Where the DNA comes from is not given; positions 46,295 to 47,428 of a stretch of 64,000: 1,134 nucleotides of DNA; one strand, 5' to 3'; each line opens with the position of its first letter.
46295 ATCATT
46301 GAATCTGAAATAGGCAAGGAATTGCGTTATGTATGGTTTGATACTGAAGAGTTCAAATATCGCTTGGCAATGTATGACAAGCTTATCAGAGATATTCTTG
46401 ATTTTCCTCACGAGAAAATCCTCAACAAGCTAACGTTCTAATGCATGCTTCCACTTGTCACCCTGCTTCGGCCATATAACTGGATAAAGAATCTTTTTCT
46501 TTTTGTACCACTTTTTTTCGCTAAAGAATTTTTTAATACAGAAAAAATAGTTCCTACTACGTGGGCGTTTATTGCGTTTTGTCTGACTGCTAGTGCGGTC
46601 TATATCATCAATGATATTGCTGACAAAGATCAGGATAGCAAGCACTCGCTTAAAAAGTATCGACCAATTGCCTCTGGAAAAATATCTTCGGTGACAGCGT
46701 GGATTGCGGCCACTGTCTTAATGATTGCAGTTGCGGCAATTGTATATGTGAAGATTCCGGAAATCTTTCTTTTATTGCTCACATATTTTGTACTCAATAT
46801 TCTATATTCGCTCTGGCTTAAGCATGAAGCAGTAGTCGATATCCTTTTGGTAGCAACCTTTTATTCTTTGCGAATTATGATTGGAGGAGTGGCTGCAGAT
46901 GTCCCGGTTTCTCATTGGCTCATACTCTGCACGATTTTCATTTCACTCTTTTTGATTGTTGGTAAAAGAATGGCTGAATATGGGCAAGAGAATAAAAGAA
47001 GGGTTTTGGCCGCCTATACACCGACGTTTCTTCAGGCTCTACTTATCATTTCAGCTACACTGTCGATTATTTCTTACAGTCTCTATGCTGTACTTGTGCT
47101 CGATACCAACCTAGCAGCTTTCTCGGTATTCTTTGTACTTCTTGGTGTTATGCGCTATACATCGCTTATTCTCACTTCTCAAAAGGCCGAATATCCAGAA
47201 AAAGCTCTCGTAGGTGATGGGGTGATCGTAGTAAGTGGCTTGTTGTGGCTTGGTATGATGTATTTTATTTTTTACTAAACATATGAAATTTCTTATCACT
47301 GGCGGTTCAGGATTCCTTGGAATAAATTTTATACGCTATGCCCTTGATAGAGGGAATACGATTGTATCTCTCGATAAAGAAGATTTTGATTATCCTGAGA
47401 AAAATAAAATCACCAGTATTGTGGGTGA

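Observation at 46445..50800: Compact five-gene module for a lipid-linked pentose (DPA/DPR-like) glycosyl donor and its transfer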

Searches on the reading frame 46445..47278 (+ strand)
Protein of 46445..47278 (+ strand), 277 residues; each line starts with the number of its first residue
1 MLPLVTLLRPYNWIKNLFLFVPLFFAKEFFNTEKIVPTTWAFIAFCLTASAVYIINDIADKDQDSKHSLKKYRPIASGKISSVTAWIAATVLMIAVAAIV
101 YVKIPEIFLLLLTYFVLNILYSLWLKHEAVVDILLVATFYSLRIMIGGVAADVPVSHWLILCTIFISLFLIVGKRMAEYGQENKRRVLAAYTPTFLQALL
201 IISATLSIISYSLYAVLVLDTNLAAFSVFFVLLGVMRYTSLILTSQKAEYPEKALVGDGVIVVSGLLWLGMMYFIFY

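Call 3: search_protein_families(library=pfam, proteins=[window:46445-47278:+], max_evalue=0.01)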
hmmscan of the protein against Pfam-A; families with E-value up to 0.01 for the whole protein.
window:46445-47278:+ (277 aa): 1 family
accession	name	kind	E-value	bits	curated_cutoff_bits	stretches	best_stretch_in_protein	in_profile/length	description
PF01040.23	UbiA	-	6.1e-25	88.4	34.2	1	36-248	20-237/250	UbiA prenyltransferase family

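Call 4: search_protein_families(library=ncbifam, proteins=[window:46445-47278:+], max_evalue=0.01)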
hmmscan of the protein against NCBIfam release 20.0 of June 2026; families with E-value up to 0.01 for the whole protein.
window:46445-47278:+ (277 aa): 16 families
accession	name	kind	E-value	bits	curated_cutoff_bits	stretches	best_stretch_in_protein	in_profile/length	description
NF008978.0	PRK12324.1-4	equivalog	7e-61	205.9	207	1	4-274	35-317/322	decaprenyl-phosphate phosphoribosyltransferase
NF008977.0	PRK12324.1-2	equivalog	5.9e-57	193.3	234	1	4-276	5-287/297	decaprenyl-phosphate phosphoribosyltransferase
NF006088.0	PRK08238.1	equivalog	5.5e-52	177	351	1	5-196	196-387/482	UbiA family prenyltransferase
NF008976.0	PRK12324.1-1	equivalog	1e-45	156.4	474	1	4-271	21-298/306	decaprenyl-phosphate phosphoribosyltransferase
NF009523.0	PRK12884.1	equivalog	5.1e-13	48.8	269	1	1-170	4-167/279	prenyltransferase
TIGR01473.1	cyoE_ctaB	equivalog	8.6e-13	48.7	210.3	1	23-247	23-253/281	heme o synthase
NF003349.0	PRK04375.1-2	equivalog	3.2e-09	36.4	246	1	37-158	60-185/318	heme o synthase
NF035940.1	prenyl_rel_EboC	equivalog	1.1e-07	31.5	250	1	31-241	34-232/292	UbiA-like protein EboC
TIGR01474.1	ubiA_proteo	equivalog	1.8e-07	31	275.45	1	4-167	4-174/282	4-hydroxybenzoate octaprenyltransferase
NF009521.0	PRK12882.1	equivalog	2.1e-07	30.4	296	1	4-152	8-153/280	geranylgeranylglycerol-phosphate geranylgeranyltransferase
NF003348.0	PRK04375.1-1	equivalog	2.4e-06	27.2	285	1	40-153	41-156/292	heme o synthase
NF009514.0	PRK12873.1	equivalog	1.7e-05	24.3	246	1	48-106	59-116/297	4-hydroxybenzoate polyprenyltransferase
NF005742.0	PRK07566.1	equivalog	5.2e-05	22.5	313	1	4-152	31-184/315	chlorophyll synthase ChlG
NF045897.1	SCO3242_trans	equivalog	7e-05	22.5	260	1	51-149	46-142/287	SCO3242 family prenyltransferase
NF009522.0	PRK12883.1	equivalog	0.00071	19.1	353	1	38-167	39-167/279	geranylgeranylglycerol-phosphate geranylgeranyltransferase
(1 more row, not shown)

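Call 5: search_solved_structures(query=window:46445-47278:+, max_evalue=0.01, show_alignments=1)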
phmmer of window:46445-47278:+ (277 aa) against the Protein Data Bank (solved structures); distinct sequences matched with E-value up to 0.01: 2.
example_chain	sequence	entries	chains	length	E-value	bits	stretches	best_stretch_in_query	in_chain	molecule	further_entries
8j8j_D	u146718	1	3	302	1.5e-39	139.5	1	4-270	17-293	Decaprenyl-phosphate phosphoribosyltransferase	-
8j8k_A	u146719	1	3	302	4.1e-31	111.8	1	4-270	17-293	Decaprenyl-phosphate phosphoribosyltransferase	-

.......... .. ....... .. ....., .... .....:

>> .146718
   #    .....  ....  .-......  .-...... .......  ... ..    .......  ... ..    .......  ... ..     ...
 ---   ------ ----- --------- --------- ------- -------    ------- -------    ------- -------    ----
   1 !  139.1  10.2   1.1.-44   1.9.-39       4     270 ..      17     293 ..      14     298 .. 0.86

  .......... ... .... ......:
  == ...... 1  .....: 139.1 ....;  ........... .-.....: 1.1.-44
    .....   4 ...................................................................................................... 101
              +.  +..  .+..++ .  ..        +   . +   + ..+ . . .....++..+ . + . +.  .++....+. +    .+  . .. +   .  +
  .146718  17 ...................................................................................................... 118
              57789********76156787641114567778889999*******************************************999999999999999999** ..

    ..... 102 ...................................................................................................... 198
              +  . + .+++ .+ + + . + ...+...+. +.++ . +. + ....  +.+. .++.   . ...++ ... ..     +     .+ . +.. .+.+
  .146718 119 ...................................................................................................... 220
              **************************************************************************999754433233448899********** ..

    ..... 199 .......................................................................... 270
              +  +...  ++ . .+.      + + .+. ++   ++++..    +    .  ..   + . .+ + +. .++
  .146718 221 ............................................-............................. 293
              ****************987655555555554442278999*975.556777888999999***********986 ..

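Call 9: find_homologous_proteins(query=window:46445-47278:+, max_evalue=1e-10)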
Query window:46445-47278:+ (277 aa): 733 proteins with E <= 1e-10 among 5571 candidates; the best 120 are listed.
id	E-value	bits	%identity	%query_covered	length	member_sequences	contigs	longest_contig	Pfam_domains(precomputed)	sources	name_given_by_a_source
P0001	6.3e-170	582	100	100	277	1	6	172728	PF01040.24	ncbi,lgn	-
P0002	1.2e-98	348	61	100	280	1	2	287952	PF01040.24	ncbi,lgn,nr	ncbi:MAG: UbiA family prenyltransferase [Patescibacteria group bacterium]|nr:UbiA family prenyltrans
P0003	8.3e-98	345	61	100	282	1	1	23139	PF01040.24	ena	-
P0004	8.8e-98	345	61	100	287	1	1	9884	PF01040.24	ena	-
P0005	1.4e-97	345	60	100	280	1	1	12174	PF01040.24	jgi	jgi:decaprenyl-phosphate phosphoribosyltransferase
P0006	1.5e-97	344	60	100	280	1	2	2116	PF01040.24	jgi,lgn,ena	-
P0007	1.8e-97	344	60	100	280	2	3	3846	PF01040.24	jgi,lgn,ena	jgi:4-hydroxybenzoate polyprenyltransferase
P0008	1.6e-96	341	59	100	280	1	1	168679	PF01040.24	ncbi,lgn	-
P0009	3.4e-96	340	59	100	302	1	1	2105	PF01040.24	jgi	jgi:4-hydroxybenzoate polyprenyltransferase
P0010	1.4e-95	338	58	100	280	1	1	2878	PF01040.24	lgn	-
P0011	6.7e-95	336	59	100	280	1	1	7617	PF01040.24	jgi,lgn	jgi:4-hydroxybenzoate polyprenyltransferase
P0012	5.5e-94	333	59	99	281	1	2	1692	PF01040.24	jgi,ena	jgi:4-hydroxybenzoate polyprenyltransferase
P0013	9.1e-94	332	59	99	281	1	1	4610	PF01040.24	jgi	jgi:4-hydroxybenzoate polyprenyltransferase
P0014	9.5e-94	332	58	99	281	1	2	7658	PF01040.24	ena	-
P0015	1.1e-93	332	57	98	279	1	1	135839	PF01040.24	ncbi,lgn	-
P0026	5.5e-86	307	56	100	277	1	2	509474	PF01040.24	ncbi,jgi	ncbi:MAG: hypothetical protein RL094_248 [Candidatus Parcubacteria bacterium]|jgi:4-hydroxybenzoate 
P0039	6.8e-75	270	48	100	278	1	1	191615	PF01040.24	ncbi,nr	ncbi:MAG: UbiA prenyltransferase family protein [bacterium]|nr:UbiA prenyltransferase family protein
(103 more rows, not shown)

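Call 10: find_encoding_contigs(protein=P0002, flank=7000, max_places=2)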
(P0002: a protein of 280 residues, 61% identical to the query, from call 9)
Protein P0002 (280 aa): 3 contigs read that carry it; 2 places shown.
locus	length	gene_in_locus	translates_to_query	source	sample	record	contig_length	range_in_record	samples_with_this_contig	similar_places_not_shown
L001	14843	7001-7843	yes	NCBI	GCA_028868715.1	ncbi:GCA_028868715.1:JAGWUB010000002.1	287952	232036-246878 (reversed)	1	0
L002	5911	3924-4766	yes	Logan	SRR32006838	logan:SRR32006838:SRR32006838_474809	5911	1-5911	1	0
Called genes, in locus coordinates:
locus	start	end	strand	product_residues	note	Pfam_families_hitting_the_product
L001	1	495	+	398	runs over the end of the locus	-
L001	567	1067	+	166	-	-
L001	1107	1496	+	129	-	PF00903:Glyoxalase, PF22677:Ble-like_N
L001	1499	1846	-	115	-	-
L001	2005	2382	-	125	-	-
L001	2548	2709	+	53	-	-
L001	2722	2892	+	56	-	-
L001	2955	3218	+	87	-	PF02583:Trns_repr_metal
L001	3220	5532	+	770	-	PF00403:HMA, PF08282:Hydrolase_3 (faint), PF00122:E1-E2_ATPase, PF00702:Hydrolase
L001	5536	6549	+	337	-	PF00403:HMA, PF13386:DsbD_2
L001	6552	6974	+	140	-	PF13473:Cupredoxin_1 (weak)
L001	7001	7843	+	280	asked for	PF01040:UbiA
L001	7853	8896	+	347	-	PF01073:3Beta_HSD, PF01370:Epimerase, PF02719:Polysacc_synt_2, PF04321:RmlD_sub_bind, PF05368:NmrA (weak), PF13460:NAD_binding_10, PF16363:GDP_Man_Dehyd, PF07993:NAD_binding_4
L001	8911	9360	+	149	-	PF09419:PGP_phosphatase (weak)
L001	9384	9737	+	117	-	PF10639:TMEM234 (faint)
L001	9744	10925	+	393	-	-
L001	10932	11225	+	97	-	-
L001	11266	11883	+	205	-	PF02589:LUD_dom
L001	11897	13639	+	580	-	PF00664:ABC_membrane, PF00005:ABC_tran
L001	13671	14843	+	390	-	-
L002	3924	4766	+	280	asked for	PF01040:UbiA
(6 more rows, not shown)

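Call 11: find_encoding_contigs(protein=P0026, flank=7000, max_places=2)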
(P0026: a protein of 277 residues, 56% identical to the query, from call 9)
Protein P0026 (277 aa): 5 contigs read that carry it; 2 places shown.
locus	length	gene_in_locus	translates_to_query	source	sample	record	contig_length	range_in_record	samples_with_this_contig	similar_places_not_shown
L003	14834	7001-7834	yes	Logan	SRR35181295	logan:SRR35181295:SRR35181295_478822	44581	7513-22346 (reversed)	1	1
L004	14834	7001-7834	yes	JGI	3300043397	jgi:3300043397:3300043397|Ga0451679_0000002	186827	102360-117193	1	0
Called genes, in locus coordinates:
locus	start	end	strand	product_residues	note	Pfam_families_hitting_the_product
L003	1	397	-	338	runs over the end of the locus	-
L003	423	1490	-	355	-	PF07719:TPR_2 (faint), PF13414:TPR_11 (faint), PF13428:TPR_14 (faint), PF13432:TPR_16 (faint), PF14559:TPR_19 (faint), PF13424:TPR_12 (faint), PF13431:TPR_17 (faint), PF25063:ARM_TT21_C (faint), +2 more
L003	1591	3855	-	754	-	PF04932:Wzy_C, PF00515:TPR_1 (faint), PF07719:TPR_2 (faint), PF14559:TPR_19 (faint), PF13181:TPR_8 (faint), PF13428:TPR_14 (faint), PF13429:TPR_15 (faint), PF12895:ANAPC3 (faint), +2 more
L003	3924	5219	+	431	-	PF01943:Polysacc_synt, PF13440:Polysacc_synt_3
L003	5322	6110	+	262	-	PF04989:RMNT_CmcI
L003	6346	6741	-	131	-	-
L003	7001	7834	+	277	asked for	PF01040:UbiA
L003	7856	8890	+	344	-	PF01073:3Beta_HSD, PF01370:Epimerase, PF02719:Polysacc_synt_2, PF04321:RmlD_sub_bind, PF13460:NAD_binding_10, PF16363:GDP_Man_Dehyd, PF07993:NAD_binding_4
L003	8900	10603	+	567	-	-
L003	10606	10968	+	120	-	-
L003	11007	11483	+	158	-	PF09419:PGP_phosphatase, PF13242:Hydrolase_like (faint)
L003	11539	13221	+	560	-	-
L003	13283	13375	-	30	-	-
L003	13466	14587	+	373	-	PF01041:DegT_DnrJ_EryC1, PF00155:Aminotran_1_2 (weak), PF01053:Cys_Met_Meta_PP (weak), PF01212:Beta_elim_lyase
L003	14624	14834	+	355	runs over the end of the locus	-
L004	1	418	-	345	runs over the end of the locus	-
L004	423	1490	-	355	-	PF07719:TPR_2 (faint), PF13414:TPR_11 (faint), PF13428:TPR_14 (faint), PF13432:TPR_16 (faint), PF14559:TPR_19 (faint), PF13424:TPR_12 (faint), PF13431:TPR_17 (faint), PF25063:ARM_TT21_C (faint), +2 more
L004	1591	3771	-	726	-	PF04932:Wzy_C, PF00515:TPR_1 (faint), PF07719:TPR_2 (faint), PF14559:TPR_19 (faint), PF13429:TPR_15 (faint), PF13428:TPR_14 (faint), PF13431:TPR_17 (faint), PF12895:ANAPC3 (faint), +1 more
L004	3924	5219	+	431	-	PF01943:Polysacc_synt, PF13440:Polysacc_synt_3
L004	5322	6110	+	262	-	PF04989:RMNT_CmcI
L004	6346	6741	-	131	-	-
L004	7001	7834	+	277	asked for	PF01040:UbiA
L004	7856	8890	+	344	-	PF01073:3Beta_HSD, PF01370:Epimerase, PF02719:Polysacc_synt_2, PF04321:RmlD_sub_bind, PF13460:NAD_binding_10, PF16363:GDP_Man_Dehyd, PF07993:NAD_binding_4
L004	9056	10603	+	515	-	-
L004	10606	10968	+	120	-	-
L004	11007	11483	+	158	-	PF09419:PGP_phosphatase, PF13242:Hydrolase_like (faint)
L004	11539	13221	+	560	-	-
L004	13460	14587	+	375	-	PF01041:DegT_DnrJ_EryC1, PF00155:Aminotran_1_2 (weak), PF01053:Cys_Met_Meta_PP (weak), PF01212:Beta_elim_lyase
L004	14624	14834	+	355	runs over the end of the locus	-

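Call 12: find_encoding_contigs(protein=P0039, flank=7000, max_places=2)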
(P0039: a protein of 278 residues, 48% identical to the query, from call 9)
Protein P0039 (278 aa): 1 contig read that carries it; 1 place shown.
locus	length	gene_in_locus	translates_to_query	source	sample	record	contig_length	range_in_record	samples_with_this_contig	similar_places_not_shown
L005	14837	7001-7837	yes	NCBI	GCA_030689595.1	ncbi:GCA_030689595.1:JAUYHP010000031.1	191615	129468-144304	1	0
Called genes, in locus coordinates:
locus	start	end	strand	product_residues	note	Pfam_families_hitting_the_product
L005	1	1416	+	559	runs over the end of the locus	PF13231:PMT_2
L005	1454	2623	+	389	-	PF02350:Epimerase_2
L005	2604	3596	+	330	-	PF00535:Glycos_transf_2, PF13641:Glyco_tranf_2_3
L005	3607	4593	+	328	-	PF03706:LPG_synthase_TM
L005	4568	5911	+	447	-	PF13231:PMT_2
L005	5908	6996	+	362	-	PF13439:Glyco_transf_4 (weak), PF00534:Glycos_transf_1, PF13692:Glyco_trans_1_4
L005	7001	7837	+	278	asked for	PF01040:UbiA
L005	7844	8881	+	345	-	PF01073:3Beta_HSD, PF01370:Epimerase, PF02719:Polysacc_synt_2, PF04321:RmlD_sub_bind, PF13460:NAD_binding_10, PF16363:GDP_Man_Dehyd, PF07993:NAD_binding_4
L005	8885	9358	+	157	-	-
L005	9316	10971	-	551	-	PF13231:PMT_2 (weak)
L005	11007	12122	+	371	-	PF13439:Glyco_transf_4, PF13579:Glyco_trans_4_4 (weak), PF00534:Glycos_transf_1, PF20706:GT4-conflict (weak), PF13692:Glyco_trans_1_4, PF13524:Glyco_trans_1_2 (faint)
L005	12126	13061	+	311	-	PF03966:Trm112p, PF08003:Methyltransf_9, PF13489:Methyltransf_23, PF02353:CMAS, PF13847:Methyltransf_31, PF08241:Methyltransf_11, PF08242:Methyltransf_12, PF13649:Methyltransf_25, +3 more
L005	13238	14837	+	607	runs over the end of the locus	PF13522:GATase_6, PF13537:GATase_7, PF00733:Asn_synthase, PF24167:DUF7411 (weak)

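Call 27: search_dna_similar(query=window:46445-47278:+, collection=phages, mode=protein, max_evalue=1e-8, max_rows=15)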
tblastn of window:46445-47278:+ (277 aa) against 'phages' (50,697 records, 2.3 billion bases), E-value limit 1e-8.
Records with a match: 1; places in all: 1; records where one place covers at least 80% of the query: 1.
Best place of each record, by identity: <60% 1.
By first word of the organism name: Bacteriophage 1.
By host as written in the record: - 1.
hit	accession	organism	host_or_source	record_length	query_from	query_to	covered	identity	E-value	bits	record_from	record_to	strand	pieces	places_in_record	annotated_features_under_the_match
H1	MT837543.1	Bacteriophage sp.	human fecal samples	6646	3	277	99%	32.5%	4e-34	136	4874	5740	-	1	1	record has no annotation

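Call 35: find_related_loci(query=window:46445-47278:+, collection=genome_contigs, flank=10000)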
Query window:46445-47278:+ (277 aa) in genome_contigs; peptide patterns used: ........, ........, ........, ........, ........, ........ (x = any residue, [..] = any of these).
191 stretches matched a pattern, but none encodes a relative of the query by tblastn (E <= 1e-3).

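Call 38: find_related_loci(query=A2, collection=genome_contigs, flank=10000)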
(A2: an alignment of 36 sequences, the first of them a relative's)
Query A2 (277 aa) in genome_contigs; peptide patterns used: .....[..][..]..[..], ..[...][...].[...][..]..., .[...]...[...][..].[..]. (x = any residue, [..] = any of these).
600 stretches matched a pattern (row limit reached: there are more); 576 encode a relative of the query (tblastn E <= 1e-3); the best 80 are kept; 80 distinct loci.
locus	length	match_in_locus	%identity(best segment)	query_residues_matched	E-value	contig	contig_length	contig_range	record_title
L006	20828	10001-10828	47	2-277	1e-80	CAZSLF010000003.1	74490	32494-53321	MAG TPA_asm: uncultured Candidatus Saccharibacteria bacterium isolate SRP286056_co1_598 genome assembly, contig: NODE_29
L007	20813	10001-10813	46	7-277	9e-78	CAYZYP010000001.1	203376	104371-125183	MAG TPA_asm: uncultured Gammaproteobacteria bacterium isolate SRP062349_co5_339 genome assembly, contig: NODE_3_length_2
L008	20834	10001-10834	47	2-277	1e-72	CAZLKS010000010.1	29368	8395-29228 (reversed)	MAG TPA_asm: uncultured Candidatus Saccharibacteria bacterium isolate SRP278252_co2_270 genome assembly, contig: NODE_31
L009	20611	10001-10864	42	1-277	7e-64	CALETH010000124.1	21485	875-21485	MAG TPA_asm: uncultured Bacteroidetes bacterium isolate SRR6231172_bin.61_CONCOCT_v1.1_MAG genome assembly, contig: ERZ6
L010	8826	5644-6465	43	5-277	2e-63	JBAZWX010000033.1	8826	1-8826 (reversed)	MAG: Candidatus Paceibacterota bacterium isolate SO_2017_GW1_42 NODE_29704_length_8826_cov_0.894011_OW334_2017, whole ge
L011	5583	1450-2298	37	4-277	7e-60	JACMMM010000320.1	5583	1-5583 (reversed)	MAG: Saprospiraceae bacterium isolate ES-bin-93 ES-bin-93-contig-k141_5470280, whole genome shotgun sequence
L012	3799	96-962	41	1-276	4e-59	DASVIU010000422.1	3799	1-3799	MAG TPA_asm: Bacteroidota bacterium isolate SMAG_U3001 k141_1186645, whole genome shotgun sequence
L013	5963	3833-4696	39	1-277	5e-59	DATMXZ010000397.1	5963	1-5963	MAG TPA_asm: Ignavibacteria bacterium isolate SMAG_U13133 k141_101470, whole genome shotgun sequence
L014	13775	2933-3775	40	1-272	7e-59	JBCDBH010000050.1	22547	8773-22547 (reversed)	MAG: Acidobacteriota bacterium isolate P01_F01_bin.79 k141_1716740_length_22547_cov_12.0000, whole genome shotgun sequen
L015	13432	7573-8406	39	5-277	1e-58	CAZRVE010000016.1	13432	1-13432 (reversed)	MAG TPA_asm: uncultured Candidatus Saccharibacteria bacterium isolate SRP302447_co1_195 genome assembly, contig: NODE_12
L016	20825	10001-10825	45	3-277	1e-60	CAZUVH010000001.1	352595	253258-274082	MAG TPA_asm: uncultured Candidatus Saccharibacteria bacterium isolate SRP287051_co2_176 genome assembly, contig: NODE_19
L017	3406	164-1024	38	1-277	2e-57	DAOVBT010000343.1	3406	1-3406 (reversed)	MAG TPA_asm: Candidatus Aminicenantes bacterium isolate CSMAG_1012 CSMAG_1012_k141_6146466_length_3406_cov_7.0377, whole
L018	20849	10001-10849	37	4-277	1e-56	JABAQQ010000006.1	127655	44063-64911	MAG: Saprospiraceae bacterium isolate Bin_29 c_000000000682, whole genome shotgun sequence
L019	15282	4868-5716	36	4-277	1e-56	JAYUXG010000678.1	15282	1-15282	MAG: Saprospirales bacterium isolate GL132_UP_concoct_175 GL132_UP_concoct_175_677, whole genome shotgun sequence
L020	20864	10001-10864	40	1-277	1e-55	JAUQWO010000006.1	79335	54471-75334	MAG: Bacteroidota bacterium isolate BIN5 contig_26832, whole genome shotgun sequence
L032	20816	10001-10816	38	8-277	4e-54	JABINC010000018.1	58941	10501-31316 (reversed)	MAG: Candidatus Peregrinibacteria bacterium isolate SI060_bin36 k141_887336, whole genome shotgun sequence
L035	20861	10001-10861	39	2-277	3e-53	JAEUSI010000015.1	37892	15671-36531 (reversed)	MAG: Ignavibacteria bacterium isolate new MAG-299 NODE_15_length_37892_cov_4.070263, whole genome shotgun sequence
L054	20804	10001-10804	38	7-271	2e-50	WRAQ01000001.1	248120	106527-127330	MAG: Lachnospiraceae bacterium isolate Lab288P1bin41 Ga0131853_10000018, whole genome shotgun sequence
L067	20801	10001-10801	38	4-270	1e-48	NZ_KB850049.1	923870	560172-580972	Acinetobacter dispersus strain ANC 4105 acLZY-supercont1.2, whole genome shotgun sequence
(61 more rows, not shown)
